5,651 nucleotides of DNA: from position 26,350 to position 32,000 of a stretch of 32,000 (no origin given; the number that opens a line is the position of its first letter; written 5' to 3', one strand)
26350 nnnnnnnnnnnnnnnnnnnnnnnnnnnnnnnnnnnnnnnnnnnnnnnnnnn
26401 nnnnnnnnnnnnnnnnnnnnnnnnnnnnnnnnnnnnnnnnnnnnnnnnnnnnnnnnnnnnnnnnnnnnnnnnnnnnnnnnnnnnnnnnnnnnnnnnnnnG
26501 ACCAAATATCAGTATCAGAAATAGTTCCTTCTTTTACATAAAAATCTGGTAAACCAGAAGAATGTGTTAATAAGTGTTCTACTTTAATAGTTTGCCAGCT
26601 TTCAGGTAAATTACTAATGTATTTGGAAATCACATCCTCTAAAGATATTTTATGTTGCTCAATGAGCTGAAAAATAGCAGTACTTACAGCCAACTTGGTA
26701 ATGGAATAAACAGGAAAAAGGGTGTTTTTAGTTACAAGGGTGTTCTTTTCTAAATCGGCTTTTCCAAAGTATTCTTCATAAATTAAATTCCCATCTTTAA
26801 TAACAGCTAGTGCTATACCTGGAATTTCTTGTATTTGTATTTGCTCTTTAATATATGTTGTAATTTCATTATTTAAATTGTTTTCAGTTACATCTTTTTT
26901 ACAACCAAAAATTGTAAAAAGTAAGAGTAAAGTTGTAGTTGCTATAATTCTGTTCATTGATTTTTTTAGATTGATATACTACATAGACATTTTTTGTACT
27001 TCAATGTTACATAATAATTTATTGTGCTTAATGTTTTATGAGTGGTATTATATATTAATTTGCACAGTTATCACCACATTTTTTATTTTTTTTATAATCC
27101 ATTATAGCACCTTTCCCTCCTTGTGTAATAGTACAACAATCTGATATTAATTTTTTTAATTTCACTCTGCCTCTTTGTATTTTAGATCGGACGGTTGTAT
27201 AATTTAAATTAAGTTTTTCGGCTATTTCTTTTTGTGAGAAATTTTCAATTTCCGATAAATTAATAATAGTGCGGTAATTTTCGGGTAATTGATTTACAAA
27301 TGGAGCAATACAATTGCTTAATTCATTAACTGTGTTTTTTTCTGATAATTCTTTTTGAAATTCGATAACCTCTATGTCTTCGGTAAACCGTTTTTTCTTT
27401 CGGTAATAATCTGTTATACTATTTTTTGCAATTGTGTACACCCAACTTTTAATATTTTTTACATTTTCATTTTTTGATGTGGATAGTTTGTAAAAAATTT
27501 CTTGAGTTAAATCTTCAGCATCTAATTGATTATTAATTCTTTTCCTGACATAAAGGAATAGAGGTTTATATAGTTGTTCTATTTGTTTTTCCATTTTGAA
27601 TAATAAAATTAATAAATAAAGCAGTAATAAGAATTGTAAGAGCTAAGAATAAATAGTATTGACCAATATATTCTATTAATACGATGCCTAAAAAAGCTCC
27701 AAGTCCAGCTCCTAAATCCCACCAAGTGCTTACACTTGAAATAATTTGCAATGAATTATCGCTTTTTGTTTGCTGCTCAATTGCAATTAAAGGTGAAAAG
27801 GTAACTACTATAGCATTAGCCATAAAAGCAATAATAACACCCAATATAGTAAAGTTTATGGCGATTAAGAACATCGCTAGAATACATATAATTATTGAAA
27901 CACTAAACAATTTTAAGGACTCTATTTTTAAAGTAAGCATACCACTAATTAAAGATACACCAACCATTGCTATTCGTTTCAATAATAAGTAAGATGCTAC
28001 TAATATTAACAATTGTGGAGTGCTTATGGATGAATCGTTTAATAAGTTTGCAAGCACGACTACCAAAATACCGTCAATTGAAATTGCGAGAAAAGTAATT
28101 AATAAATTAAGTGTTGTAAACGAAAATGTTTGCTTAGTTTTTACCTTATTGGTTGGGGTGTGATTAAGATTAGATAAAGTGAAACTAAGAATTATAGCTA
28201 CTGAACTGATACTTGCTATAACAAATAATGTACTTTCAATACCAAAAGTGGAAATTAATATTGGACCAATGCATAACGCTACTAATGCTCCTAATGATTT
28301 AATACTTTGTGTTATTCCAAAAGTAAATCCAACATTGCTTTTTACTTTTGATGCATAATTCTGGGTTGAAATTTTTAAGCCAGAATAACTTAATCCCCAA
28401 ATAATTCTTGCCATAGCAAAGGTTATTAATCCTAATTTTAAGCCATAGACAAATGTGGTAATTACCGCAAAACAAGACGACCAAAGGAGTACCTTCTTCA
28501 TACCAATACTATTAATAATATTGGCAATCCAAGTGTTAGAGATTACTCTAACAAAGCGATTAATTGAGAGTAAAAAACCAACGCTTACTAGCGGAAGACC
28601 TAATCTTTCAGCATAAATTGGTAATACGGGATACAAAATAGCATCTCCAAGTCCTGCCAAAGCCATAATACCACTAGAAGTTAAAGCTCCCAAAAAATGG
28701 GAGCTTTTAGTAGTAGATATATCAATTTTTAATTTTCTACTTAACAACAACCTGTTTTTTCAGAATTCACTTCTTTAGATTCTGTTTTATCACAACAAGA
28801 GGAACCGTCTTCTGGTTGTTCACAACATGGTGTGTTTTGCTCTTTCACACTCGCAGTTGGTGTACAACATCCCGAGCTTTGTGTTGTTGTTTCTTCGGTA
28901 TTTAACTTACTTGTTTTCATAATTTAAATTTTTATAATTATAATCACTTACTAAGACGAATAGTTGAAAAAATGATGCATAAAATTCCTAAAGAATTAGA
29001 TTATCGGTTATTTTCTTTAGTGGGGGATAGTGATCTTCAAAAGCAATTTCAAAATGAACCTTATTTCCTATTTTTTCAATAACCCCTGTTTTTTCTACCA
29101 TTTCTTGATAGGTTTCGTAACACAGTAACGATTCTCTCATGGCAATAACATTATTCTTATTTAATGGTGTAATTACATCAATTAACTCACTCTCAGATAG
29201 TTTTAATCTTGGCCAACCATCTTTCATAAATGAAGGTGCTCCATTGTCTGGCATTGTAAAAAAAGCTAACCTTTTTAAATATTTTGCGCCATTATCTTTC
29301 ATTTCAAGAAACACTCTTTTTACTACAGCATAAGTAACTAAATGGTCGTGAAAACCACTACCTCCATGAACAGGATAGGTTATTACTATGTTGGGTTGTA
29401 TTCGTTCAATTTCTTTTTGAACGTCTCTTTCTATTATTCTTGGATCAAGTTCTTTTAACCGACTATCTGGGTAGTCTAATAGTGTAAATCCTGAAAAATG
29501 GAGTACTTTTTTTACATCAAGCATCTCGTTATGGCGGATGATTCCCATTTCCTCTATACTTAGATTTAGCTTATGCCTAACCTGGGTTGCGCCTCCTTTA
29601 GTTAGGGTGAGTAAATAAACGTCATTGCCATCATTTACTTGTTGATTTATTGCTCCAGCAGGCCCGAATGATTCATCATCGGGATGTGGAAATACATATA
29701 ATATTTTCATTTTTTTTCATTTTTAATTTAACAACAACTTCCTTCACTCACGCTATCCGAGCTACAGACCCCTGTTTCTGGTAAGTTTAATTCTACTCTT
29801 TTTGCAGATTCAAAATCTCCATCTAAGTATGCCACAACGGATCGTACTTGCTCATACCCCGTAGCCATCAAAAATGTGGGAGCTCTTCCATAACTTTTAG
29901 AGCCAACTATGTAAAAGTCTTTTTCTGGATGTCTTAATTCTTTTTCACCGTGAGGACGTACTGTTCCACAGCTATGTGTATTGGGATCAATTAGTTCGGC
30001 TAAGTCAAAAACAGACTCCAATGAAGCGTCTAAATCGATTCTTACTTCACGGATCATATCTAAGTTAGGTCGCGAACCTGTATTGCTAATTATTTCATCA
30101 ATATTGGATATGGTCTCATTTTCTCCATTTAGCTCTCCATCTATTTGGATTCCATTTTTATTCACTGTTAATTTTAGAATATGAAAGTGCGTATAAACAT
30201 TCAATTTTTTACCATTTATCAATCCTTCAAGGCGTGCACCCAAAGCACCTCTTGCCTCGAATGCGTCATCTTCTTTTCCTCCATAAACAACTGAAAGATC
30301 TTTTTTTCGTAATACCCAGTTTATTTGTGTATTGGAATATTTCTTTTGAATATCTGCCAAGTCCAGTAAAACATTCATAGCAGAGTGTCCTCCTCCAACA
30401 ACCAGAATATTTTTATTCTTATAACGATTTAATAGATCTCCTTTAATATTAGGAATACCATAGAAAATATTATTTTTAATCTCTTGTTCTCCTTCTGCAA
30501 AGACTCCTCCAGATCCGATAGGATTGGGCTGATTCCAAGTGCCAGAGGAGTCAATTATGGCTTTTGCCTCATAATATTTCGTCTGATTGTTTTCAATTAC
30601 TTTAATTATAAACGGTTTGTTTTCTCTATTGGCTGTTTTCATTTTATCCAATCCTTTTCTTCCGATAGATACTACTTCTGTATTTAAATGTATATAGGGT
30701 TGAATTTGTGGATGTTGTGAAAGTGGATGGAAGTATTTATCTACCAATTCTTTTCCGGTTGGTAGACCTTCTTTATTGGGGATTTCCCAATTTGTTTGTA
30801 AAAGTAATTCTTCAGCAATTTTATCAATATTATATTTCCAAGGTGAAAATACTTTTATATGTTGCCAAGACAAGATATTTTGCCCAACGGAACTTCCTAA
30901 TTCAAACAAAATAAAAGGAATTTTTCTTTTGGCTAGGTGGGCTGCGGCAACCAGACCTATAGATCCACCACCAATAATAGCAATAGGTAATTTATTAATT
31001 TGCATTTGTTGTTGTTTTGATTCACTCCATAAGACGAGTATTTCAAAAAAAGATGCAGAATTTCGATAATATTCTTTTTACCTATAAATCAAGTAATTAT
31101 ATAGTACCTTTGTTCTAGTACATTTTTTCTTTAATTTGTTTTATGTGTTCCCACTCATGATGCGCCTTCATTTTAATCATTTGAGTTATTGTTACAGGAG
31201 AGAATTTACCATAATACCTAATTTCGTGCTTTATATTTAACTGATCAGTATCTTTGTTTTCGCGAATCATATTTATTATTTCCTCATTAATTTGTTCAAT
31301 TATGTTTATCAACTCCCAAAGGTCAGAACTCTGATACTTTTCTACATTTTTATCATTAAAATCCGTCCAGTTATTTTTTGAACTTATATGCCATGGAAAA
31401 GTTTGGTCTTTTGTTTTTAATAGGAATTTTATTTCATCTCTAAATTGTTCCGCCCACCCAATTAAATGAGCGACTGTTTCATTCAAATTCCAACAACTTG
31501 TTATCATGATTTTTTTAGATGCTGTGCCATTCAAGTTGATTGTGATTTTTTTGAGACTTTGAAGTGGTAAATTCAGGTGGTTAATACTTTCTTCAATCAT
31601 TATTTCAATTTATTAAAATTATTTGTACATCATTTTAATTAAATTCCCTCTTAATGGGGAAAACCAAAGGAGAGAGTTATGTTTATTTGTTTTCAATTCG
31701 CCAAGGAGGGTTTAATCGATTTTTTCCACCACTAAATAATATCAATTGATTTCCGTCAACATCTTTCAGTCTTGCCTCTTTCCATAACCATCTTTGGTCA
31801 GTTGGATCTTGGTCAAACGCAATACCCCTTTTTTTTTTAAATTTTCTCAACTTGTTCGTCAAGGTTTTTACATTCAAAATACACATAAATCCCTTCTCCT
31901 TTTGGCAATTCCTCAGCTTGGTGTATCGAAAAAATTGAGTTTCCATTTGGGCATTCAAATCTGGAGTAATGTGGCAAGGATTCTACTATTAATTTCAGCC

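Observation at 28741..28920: Unlisted 59-aa ORF encoding a peptide with four Cys-Cys doublets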

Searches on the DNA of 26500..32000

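Call 88: search_rna_families(source=window, start=26500, end=32000, threshold=gathering)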
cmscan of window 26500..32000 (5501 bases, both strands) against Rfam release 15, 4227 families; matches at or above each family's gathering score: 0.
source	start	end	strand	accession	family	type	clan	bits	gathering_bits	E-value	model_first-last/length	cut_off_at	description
